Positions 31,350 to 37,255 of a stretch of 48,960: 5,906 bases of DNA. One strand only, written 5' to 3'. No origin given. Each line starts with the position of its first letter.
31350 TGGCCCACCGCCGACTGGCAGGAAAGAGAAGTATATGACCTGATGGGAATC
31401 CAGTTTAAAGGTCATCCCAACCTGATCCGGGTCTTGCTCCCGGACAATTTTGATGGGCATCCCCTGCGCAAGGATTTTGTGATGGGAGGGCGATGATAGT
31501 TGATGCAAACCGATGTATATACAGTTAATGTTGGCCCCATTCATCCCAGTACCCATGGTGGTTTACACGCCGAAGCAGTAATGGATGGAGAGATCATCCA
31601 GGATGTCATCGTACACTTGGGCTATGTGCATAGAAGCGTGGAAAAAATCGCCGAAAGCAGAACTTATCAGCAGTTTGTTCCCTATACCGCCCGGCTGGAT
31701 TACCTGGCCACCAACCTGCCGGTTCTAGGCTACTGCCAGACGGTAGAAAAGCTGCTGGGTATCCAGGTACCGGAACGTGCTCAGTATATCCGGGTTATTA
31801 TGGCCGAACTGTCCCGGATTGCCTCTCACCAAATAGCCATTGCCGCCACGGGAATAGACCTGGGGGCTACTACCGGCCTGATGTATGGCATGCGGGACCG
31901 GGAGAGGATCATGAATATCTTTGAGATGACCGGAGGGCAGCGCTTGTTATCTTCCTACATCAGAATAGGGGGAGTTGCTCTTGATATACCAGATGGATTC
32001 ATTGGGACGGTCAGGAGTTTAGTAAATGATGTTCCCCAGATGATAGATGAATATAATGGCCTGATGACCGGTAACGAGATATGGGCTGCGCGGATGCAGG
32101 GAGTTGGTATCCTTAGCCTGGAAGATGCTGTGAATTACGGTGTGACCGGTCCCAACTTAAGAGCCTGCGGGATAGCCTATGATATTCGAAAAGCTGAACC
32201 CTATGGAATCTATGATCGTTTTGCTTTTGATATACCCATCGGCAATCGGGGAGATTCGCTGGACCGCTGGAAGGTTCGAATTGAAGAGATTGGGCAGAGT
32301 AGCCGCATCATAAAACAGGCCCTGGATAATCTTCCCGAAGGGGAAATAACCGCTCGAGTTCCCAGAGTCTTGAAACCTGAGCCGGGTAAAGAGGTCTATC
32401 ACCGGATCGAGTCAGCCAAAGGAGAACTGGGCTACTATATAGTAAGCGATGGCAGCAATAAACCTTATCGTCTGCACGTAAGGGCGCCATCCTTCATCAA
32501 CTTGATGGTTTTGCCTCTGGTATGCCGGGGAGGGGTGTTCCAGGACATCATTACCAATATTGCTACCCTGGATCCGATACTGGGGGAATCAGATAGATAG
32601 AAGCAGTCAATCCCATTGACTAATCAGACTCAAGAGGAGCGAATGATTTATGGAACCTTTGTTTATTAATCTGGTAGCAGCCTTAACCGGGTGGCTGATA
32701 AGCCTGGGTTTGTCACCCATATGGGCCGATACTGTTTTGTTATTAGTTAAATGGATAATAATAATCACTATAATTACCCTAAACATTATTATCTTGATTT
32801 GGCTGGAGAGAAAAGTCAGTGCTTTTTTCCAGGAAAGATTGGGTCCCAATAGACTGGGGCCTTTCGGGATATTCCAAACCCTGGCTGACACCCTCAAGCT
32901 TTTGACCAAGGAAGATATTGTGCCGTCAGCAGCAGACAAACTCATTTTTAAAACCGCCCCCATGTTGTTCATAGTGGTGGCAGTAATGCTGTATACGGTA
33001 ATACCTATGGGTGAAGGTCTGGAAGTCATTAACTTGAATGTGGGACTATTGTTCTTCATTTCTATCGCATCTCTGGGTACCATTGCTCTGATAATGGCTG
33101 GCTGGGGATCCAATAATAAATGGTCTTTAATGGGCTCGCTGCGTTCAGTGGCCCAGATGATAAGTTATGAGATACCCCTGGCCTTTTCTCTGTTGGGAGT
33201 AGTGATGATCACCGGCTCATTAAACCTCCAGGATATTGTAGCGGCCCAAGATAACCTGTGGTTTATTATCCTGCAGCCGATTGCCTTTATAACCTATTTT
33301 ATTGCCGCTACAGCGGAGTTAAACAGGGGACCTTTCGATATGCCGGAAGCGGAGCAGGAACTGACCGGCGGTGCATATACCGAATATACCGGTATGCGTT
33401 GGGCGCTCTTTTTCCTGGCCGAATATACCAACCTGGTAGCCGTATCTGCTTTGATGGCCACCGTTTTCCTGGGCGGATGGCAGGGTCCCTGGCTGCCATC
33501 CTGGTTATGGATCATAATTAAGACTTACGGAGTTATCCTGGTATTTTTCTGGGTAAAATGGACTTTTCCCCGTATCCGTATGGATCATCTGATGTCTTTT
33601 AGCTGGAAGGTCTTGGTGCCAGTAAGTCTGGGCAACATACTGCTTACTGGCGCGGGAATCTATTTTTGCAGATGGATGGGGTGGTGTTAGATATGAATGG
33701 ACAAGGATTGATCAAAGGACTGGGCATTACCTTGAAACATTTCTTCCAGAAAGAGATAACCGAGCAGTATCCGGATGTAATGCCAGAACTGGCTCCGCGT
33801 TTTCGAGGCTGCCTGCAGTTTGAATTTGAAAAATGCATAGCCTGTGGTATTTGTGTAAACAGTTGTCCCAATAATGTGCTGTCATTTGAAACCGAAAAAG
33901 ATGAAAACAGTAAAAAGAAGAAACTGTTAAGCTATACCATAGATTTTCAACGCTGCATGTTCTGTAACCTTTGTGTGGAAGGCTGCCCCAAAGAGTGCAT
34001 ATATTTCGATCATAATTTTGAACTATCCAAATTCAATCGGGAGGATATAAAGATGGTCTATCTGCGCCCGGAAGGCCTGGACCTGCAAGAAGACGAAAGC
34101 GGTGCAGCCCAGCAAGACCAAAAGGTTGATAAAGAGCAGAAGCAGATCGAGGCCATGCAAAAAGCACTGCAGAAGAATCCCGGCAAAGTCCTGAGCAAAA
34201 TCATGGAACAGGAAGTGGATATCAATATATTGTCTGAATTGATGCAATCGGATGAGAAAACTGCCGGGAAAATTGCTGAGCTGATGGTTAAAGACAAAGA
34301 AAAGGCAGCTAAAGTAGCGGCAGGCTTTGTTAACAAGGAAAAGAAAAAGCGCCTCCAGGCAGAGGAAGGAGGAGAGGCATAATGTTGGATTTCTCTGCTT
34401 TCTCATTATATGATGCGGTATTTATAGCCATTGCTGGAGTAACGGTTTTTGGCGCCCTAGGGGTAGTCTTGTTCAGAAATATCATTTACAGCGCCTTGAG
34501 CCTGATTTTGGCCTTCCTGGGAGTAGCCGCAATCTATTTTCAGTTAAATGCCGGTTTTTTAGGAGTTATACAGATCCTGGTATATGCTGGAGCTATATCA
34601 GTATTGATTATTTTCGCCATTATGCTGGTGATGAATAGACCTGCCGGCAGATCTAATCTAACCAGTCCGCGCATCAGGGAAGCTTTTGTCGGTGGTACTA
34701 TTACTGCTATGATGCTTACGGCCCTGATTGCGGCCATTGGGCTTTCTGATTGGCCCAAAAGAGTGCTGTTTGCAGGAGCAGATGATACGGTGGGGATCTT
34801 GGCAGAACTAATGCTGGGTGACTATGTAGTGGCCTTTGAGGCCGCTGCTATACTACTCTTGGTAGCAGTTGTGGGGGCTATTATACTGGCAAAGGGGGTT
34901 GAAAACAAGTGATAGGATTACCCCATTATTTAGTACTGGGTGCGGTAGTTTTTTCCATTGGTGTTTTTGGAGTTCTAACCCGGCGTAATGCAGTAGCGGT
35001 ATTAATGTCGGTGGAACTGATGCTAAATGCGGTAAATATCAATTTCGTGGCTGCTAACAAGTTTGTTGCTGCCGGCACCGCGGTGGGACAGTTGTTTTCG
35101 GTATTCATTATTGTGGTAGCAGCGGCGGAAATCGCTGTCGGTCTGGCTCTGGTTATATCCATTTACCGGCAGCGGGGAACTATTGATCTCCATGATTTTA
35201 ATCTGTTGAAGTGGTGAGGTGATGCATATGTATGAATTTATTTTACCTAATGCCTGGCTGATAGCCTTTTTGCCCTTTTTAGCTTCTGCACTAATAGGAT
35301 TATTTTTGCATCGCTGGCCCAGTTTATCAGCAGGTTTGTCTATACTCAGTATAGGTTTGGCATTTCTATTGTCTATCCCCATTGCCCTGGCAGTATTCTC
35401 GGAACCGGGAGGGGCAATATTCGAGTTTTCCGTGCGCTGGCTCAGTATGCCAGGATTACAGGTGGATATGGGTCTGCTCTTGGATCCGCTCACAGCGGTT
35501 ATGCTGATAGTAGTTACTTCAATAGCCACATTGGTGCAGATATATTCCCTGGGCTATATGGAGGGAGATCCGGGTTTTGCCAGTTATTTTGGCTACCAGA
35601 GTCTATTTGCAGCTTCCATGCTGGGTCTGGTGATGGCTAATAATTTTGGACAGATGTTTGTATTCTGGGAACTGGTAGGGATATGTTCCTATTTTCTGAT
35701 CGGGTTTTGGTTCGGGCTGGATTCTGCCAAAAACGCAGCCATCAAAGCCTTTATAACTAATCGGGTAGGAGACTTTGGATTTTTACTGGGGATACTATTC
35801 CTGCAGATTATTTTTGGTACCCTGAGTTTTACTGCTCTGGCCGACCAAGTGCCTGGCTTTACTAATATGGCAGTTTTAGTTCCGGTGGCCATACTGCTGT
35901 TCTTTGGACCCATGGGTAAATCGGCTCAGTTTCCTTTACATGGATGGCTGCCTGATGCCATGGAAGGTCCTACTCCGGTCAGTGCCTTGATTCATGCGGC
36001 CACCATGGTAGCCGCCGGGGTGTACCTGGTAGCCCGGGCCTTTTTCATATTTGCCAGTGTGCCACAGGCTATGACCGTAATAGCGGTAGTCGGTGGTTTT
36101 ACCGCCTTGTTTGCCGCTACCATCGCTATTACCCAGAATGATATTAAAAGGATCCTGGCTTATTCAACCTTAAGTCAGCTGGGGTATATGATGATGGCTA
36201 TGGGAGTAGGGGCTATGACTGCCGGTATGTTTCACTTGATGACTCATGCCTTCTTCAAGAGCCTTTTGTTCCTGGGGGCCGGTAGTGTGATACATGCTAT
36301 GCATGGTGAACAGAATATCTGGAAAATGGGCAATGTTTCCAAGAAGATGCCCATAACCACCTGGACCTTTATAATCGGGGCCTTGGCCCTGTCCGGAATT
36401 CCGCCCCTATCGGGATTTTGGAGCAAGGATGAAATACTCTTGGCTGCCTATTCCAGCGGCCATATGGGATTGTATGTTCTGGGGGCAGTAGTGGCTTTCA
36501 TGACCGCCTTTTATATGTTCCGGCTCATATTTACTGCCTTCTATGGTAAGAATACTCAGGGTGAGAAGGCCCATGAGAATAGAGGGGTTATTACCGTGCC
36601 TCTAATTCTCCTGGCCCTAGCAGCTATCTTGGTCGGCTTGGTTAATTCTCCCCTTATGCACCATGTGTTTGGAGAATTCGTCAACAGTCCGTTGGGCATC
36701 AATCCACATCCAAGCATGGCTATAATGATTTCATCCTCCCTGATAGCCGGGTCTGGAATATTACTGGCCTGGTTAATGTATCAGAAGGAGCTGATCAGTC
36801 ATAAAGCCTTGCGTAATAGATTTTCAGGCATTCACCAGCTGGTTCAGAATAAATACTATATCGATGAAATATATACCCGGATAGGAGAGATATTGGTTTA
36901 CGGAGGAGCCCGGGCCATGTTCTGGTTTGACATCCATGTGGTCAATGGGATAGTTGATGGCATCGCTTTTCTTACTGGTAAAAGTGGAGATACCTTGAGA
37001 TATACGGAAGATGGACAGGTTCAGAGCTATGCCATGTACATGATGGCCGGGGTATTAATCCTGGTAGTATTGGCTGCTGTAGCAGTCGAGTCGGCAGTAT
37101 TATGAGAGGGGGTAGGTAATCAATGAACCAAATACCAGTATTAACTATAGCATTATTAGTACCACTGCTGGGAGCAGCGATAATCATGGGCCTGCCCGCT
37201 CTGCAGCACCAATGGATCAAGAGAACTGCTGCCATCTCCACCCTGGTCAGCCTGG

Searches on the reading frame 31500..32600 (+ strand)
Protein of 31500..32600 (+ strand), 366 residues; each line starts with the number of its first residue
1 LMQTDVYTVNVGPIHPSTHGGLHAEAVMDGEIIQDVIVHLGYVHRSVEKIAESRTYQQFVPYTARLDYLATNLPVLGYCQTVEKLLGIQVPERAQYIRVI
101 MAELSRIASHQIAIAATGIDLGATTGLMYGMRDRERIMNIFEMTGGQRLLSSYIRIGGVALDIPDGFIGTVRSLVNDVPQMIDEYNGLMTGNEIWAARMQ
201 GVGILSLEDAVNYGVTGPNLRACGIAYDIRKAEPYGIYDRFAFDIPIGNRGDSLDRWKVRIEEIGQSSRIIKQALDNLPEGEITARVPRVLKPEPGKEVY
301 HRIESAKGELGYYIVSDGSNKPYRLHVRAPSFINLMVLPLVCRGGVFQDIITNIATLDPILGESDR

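Call 21: search_protein_families(library=pfam, proteins=[window:31500-32600:+], max_evalue=0.00001)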
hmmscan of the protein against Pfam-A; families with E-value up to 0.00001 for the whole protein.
window:31500-32600:+ (366 aa): 1 family
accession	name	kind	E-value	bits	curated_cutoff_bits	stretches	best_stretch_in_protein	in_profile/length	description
PF00346.24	Complex1_49kDa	-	9.2e-94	313.9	24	2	120-293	1-174/271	Respiratory-chain NADH dehydrogenase, 49 Kd subunit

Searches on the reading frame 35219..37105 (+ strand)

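Call 21: search_protein_families(library=pfam, proteins=[window:35219-37105:+], max_evalue=0.00001)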
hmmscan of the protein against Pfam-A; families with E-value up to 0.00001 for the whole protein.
window:35219-37105:+ (628 aa): 2 families
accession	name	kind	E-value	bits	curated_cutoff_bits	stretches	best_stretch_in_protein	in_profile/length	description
PF00361.26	Proton_antipo_M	-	2e-84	283.7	21.5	1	140-429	1-294/294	NADH:quinone oxidoreductase/Mrp antiporter, TM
PF00662.26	Proton_antipo_N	-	7.2e-20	71.1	24.5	1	74-124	1-51/51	NADH-Ubiquinone oxidoreductase (complex I), chain 5 N-terminus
